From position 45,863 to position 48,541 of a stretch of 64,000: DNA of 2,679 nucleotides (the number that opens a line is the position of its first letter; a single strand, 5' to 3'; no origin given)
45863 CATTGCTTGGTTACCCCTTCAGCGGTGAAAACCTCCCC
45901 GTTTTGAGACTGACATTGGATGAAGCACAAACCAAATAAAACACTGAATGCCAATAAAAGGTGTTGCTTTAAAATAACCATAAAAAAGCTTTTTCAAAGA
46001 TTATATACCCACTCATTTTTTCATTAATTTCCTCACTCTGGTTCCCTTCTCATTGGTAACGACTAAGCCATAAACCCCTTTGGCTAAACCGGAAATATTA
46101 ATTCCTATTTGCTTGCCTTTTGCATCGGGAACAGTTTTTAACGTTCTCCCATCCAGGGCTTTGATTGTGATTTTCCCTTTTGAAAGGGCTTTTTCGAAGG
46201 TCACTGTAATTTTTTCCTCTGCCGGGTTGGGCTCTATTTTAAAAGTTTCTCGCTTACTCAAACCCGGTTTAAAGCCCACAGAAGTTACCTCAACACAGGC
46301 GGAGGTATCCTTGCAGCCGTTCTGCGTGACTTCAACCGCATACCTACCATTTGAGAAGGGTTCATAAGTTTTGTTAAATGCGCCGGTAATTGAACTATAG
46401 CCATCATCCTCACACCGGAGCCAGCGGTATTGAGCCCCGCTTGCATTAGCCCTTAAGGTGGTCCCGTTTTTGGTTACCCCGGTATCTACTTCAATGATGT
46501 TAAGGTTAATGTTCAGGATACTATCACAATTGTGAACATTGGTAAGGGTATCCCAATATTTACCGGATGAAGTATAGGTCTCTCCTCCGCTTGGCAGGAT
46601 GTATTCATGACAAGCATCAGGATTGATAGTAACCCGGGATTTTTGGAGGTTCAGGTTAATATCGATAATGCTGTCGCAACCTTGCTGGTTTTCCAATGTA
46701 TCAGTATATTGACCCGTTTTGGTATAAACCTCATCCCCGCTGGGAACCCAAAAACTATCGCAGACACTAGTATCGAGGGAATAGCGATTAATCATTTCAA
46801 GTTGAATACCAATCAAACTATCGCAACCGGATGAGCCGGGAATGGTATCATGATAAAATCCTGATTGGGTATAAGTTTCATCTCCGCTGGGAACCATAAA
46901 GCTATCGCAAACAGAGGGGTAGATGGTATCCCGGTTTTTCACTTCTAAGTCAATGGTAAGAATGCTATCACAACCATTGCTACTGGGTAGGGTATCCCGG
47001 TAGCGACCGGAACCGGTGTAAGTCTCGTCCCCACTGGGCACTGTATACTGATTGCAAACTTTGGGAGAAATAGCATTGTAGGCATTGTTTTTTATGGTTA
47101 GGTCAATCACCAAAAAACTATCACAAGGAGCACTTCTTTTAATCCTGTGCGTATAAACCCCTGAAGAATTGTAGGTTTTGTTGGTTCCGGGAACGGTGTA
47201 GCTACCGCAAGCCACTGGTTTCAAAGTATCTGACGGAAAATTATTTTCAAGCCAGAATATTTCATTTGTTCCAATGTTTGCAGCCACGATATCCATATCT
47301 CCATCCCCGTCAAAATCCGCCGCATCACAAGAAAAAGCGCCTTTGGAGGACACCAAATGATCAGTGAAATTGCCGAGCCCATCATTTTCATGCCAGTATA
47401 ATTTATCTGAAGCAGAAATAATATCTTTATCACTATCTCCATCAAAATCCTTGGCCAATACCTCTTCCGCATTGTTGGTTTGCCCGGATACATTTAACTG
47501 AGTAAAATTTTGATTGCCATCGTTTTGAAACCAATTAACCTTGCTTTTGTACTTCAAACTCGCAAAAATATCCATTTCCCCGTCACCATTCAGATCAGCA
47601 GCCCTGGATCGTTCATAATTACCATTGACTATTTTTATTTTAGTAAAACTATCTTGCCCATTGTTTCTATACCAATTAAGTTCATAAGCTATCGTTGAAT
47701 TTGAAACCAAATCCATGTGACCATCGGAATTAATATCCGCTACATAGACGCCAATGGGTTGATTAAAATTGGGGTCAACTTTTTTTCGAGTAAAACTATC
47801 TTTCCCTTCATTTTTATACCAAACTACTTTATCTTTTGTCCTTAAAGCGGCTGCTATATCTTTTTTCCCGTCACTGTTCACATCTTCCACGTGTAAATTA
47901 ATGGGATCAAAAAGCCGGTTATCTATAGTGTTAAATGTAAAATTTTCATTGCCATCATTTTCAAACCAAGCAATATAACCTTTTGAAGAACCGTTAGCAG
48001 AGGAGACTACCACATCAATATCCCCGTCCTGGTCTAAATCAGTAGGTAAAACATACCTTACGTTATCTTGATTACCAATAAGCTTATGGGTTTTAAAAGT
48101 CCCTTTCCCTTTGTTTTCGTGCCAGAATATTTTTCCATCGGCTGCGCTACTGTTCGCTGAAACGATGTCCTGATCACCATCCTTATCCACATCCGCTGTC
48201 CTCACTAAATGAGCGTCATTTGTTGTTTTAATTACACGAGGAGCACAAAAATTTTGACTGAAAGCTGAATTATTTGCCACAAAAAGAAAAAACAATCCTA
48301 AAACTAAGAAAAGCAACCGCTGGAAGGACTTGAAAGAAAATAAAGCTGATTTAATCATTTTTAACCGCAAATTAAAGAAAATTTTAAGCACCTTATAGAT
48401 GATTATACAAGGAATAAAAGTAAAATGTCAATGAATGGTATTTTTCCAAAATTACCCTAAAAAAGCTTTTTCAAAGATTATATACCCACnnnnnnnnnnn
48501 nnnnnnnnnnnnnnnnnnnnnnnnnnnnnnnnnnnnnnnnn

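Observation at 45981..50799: Variable-head / constant-stalk T9SS cassette: two diverged propellers on a 1236-bp near-identical DNA unit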

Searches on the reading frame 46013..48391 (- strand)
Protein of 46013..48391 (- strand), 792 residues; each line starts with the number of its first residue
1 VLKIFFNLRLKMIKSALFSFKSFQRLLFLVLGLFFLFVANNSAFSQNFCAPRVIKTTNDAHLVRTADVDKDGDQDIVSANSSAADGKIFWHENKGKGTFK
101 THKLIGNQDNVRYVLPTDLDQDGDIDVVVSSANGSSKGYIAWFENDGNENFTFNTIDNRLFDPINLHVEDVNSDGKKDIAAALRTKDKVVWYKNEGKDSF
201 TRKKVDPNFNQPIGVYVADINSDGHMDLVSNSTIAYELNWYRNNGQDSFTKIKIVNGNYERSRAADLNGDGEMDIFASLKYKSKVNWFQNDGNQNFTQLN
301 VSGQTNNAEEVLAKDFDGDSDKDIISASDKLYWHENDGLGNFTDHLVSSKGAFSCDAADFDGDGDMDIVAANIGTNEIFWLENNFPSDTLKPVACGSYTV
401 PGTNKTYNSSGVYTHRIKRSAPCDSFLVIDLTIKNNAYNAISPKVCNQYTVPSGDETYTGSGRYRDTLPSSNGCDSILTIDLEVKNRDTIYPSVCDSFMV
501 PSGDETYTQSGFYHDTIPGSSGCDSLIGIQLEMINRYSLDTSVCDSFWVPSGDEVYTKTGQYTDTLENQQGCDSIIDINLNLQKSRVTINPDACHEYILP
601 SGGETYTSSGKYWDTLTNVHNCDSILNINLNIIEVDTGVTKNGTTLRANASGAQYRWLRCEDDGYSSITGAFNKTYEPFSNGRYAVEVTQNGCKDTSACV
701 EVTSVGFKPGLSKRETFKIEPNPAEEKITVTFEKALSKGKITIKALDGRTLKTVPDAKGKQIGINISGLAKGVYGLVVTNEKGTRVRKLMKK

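Call 5: search_protein_families(library=pfam, proteins=[window:46013-48391:-], max_evalue=0.01)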
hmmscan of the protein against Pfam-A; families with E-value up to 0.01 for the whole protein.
window:46013-48391:- (792 aa): 6 families
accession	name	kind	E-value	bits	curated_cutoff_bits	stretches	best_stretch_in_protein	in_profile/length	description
PF13517.12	FG-GAP_3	-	5.9e-47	158.6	26.9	7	67-129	1-61/61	FG-GAP-like repeat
PF01839.29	FG-GAP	-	4.2e-14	52.5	22.1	0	357-372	7-22/37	FG-GAP repeat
PF18962.6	Por_Secre_tail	-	3e-09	37.5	27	1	721-789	3-73/75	Secretion system C-terminal sorting domain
PF11589.14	DUF3244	-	8.4e-05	22.9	25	1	725-783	28-88/96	Domain of unknown function (DUF3244)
PF12256.14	TcdB_toxin_midN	-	0.0036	17.1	24.8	0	355-380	30-53/181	Insecticide toxin TcdB middle/N-terminal region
PF11611.13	DUF4352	-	0.0038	18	25.9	0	418-446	29-57/122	Domain of unknown function (DUF4352)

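Call 6: search_protein_families(library=ncbifam, proteins=[window:46013-48391:-], max_evalue=0.01)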
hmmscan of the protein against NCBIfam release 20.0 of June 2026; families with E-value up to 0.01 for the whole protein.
window:46013-48391:- (792 aa): 1 family
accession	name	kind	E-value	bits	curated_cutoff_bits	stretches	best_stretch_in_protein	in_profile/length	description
TIGR04183.1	Por_Secre_tail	domain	8.8e-08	32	23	1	721-792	3-72/72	T9SS type A sorting domain-containing protein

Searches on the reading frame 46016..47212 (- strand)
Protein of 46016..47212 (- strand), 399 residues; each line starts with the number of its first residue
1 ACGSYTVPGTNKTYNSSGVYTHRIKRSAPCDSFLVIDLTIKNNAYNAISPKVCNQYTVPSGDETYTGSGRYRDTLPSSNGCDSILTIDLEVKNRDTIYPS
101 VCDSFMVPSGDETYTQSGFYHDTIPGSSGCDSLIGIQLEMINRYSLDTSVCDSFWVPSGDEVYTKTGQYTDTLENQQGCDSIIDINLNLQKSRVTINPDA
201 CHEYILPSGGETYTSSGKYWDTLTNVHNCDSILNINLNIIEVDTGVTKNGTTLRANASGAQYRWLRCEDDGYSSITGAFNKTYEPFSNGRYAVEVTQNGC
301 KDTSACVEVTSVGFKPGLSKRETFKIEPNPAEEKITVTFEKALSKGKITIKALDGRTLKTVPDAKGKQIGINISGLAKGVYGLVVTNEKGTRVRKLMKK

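Call 21: find_related_loci(query=A1, collection=genome_contigs, flank=10000)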
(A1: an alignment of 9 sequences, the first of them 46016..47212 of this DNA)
Query A1 (399 aa) in genome_contigs; peptide patterns used: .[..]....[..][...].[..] (x = any residue, [..] = any of these).
201 stretches matched a pattern; 199 encode a relative of the query (tblastn E <= 1e-3); the best 80 are kept; 79 distinct loci.
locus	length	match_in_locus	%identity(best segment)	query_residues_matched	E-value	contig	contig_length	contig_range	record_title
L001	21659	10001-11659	43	1-399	2e-92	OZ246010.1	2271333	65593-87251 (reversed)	MAG: Parvicellaceae bacterium isolate 5523de6e-4b18-46bc-b93d-b93e5fed2c7b genome assembly, chromosome: 2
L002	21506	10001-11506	42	1-398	7e-92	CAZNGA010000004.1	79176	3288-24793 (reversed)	MAG TPA_asm: uncultured Chitinophagales bacterium isolate binchicken_co275_194 genome assembly, contig: NODE_221_length_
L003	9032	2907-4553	43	1-397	3e-90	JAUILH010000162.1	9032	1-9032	MAG: Bacteroidia bacterium isolate Co_bin.40 NODE_43186_length_9032_cov_0.866592, whole genome shotgun sequence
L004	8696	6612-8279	44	1-398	4e-96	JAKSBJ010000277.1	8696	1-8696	MAG: Flavobacteriales bacterium isolate MAG.175 k141_1117899, whole genome shotgun sequence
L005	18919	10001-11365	41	1-397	5e-88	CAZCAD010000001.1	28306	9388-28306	MAG TPA_asm: uncultured Flavobacteriales bacterium isolate SRP215229_co1_46 genome assembly, contig: NODE_885_length_283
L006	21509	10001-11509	40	1-397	5e-87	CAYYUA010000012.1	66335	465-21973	MAG TPA_asm: uncultured Sphingobacteriales bacterium isolate SRP090399_co1_21 genome assembly, contig: NODE_99_length_66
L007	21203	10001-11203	41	2-399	8e-87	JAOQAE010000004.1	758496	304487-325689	MAG: Bacteroidetes bacterium isolate RYN_274 scaffold_301700, whole genome shotgun sequence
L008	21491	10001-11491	41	1-397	4e-86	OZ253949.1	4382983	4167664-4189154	MAG: Parvicellaceae bacterium isolate 06e1b965-8529-4e92-b1e1-f71056b100d9 genome assembly, chromosome: 1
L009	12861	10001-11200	40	1-399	5e-86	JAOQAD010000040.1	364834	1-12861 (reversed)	MAG: Bacteroidetes bacterium isolate RYN_273 scaffold_1412700, whole genome shotgun sequence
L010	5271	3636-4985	38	1-399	5e-85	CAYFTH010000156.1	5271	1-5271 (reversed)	MAG TPA_asm: uncultured Fluviicola sp. isolate ERP107533_co1_6 genome assembly, contig: NODE_20644_length_5271_cov_7.426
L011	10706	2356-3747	44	1-399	4e-97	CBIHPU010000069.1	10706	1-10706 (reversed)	MAG TPA_asm: uncultured bacterium isolate SRR18156185_binner23_Refined_7 genome assembly, contig: ERZ27336837.803, whole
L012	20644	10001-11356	40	1-399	5e-83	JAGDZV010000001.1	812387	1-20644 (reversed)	MAG: Bacteroidia bacterium isolate FR12bac10 FR12ZCynBig_contig_886, whole genome shotgun sequence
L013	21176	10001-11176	41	1-389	2e-79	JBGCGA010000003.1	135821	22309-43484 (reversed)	MAG: Crocinitomicaceae bacterium isolate SGMAG-103 contig3, whole genome shotgun sequence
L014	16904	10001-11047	42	51-399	7e-79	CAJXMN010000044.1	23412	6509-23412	MAG TPA_asm: uncultured Flavobacteriales bacterium isolate SRR4030052_bin.53_MetaBAT_v2.12.1_MAG genome assembly, contig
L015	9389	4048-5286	39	1-399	7e-78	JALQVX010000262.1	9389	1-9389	MAG: Crocinitomix sp. isolate FCJ.6 FCJ_426012, whole genome shotgun sequence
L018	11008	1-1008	42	1-383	6e-77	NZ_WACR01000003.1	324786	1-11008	Salibacter halophilus strain KCTC 52047 contig03, whole genome shotgun sequence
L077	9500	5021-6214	31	1-399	3e-40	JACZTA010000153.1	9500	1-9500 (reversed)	MAG: Bacteroidetes bacterium isolate B12T1B10 B12T1B10_NODE4806, whole genome shotgun sequence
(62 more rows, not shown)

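Call 27: search_solved_structures(query=A1, max_evalue=1)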
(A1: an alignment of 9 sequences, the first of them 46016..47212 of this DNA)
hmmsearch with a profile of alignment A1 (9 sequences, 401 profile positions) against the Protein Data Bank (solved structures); distinct sequences matched with E-value up to 1: 10.
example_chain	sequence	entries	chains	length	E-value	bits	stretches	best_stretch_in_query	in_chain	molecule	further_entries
9whd_A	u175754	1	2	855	1.4e-08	37.6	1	322-400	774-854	GH167 glycoside hydrolase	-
8glk_D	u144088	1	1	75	3.3e-08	36.4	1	327-400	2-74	Endonuclease I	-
5jvk_A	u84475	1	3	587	5.9e-08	35.6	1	315-401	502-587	Uncharacterized protein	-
5uyt_A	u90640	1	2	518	0.00014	24.4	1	324-399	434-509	Ice-binding protein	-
7pzj_A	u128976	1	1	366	0.00019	24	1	308-394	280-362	Lipase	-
8glj_D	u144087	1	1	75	0.0002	24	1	327-400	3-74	Por secretion system C-terminal sorting domain-containing protein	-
8qb1_A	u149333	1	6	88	0.0069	18.9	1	327-401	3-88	Mirolase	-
5m11_A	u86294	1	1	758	0.3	13.5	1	320-392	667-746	Immunoreactive 84kD antigen PG93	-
5hfs_A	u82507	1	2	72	0.34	13.3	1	348-400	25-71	Gingipain R2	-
7pq4_A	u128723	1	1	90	0.51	12.7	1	348-400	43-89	Arginine-specific cysteine proteinase (Arg-gingipain)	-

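Call 43: predict_structure(alignment_id=A1)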
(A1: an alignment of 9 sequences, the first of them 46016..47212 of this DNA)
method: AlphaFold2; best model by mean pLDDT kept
length: 399 residues; sequences in the alignment: 9
mean_pLDDT: 70.5   pTM: 0.35
mean pLDDT of the five models: 70.5, 69.3, 68.6, 64.6, 55.6
residues with pLDDT >= 90: 70; 70-90: 148; 50-70: 102; < 50: 79
segments of 3 or more residues with pLDDT < 50: 1-3, 26-32, 38-56, 75-87, 89-97, 127-133, 176-179, 313-320
pLDDT, mean of each block of 10 residues (from residue 1): 53 68 49 49 37 45 55 48 43 47 57 68 50 55 65 73 81 58 72 75 80 86 61 81 89 91 91 90 87 91 90 45 77 88 87 87 88 92 86 86
secondary structure, 60 per line:
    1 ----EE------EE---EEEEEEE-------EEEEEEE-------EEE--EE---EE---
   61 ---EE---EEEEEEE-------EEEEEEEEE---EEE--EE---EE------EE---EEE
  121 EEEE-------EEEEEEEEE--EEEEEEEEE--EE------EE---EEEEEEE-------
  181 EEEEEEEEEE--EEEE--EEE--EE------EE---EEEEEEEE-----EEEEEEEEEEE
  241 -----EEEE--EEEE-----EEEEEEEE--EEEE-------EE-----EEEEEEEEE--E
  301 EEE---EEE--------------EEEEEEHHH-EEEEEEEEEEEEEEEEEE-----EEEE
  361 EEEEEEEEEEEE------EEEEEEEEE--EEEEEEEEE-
elements in order: E18-24 E32-38 E46-48 E69-75 E83-91 E95-97 E118-124 E132-140 E143-151 E167-173 E181-190 E193-196 E199-201 E217-224 E230-240 E246-249 E252-255 E261-268 E271-274 E289-297 E300-303 E307-309 E324-329 E334-351 E357-372 E379-387 E390-398

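Call 50: fold_search(model_id=the predicted structure, library=pdb)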
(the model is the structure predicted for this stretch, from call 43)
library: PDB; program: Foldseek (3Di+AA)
matches with E <= 10: 1889; with E <= 0.001: 84
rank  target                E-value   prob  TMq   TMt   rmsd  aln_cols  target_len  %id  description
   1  9flw_A                3.8e-09  1.00  0.22  0.18  20.5       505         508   17  CryoEM structure of the fragment-6 (3571-4078) in the grappling hook protein A (GhpA) in the bacterium Aureispira sp.  (released 2024-10-16)
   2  9flu_A                1.4e-08  1.00  0.23  0.26  15.2       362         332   18  CryoEM structure of the fragment-1 (3402-3733) in the grappling hook protein A (GhpA) in the bacterium Aureispira sp.  (released 2024-10-16)
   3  9fly_A                4.8e-08  1.00  0.18  0.10  29.6       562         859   12  CryoEM structure of the base (4151-5009) in the grappling hook protein A (GhpA) in the bacterium Aureispira sp. CCB-QB (released 2024-10-16)
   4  9flv_A                7.4e-08  1.00  0.24  0.23  15.5       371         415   15  CryoEM structure of the fragment-5 (2393-2807) in the grappling hook protein A (GhpA) in the bacterium Aureispira sp.  (released 2024-10-16)
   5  9flx_A                1.7e-07  1.00  0.24  0.26  14.8       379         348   14  CryoEM structure of the fragment-4 (4074-4421) in the grappling hook protein A (GhpA) in the bacterium Aureispira sp.  (released 2024-10-16)
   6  9g8b_A                2.0e-07  1.00  0.23  0.25  15.4       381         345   15  CryoEM structure of the fragment-2 (2892-3236) in the grappling hook protein A (GhpA) in the bacterium Aureispira sp.  (released 2024-10-16)
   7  4yfd_A                1.1e-06  1.00  0.18  0.15  23.2       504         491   10  Crystal structure PTP delta Ig1-Fn2 in complex with IL-1RAcP (released 2015-05-06)
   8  8k53_A                1.4e-06  0.99  0.16  0.10  31.4       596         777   11  Structure of the Dimeric Human CNTN2 Ig 1-6-FNIII 1-2 Domain in an Asymmetric State (released 2023-12-06)
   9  6ue8_C                1.6e-06  0.99  0.17  0.14  40.4       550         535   10  Structure of tetrameric sIgA complex (Class 1) (released 2020-02-19)
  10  2jll                  1.7e-06  1.00  0.15  0.15  28.9       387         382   12  Crystal structure of NCAM2 IgIV-FN3II (released 2009-11-17)
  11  9fls_A                2.5e-06  0.99  0.13  0.15  25.0       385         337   13  CryoEM structure of the fragment-3 (2061-2397) in the grappling hook protein A (GhpA) in the bacterium Aureispira sp.  (released 2024-10-16)
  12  7ceg_A                2.9e-06  0.99  0.16  0.16  30.3       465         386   13  Crystal structure of the complex between mouse PTP delta and neuroligin-3 (released 2021-02-24)
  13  4x8x_A                3.7e-06  0.95  0.13  0.13  53.0       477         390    9  Crystal structure of Dscam1 isoform 1.9, N-terminal four Ig domains (released 2015-12-16)
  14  4y61_A                4.2e-06  0.99  0.16  0.16  25.7       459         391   13  Crystal structure of the complex between Slitrk2 LRR1 and PTP delta Ig1-Fn1 (released 2015-06-03)
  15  6uea_C                4.9e-06  0.99  0.18  0.15  40.1       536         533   11  Structure of pentameric sIgA complex (released 2020-02-19)
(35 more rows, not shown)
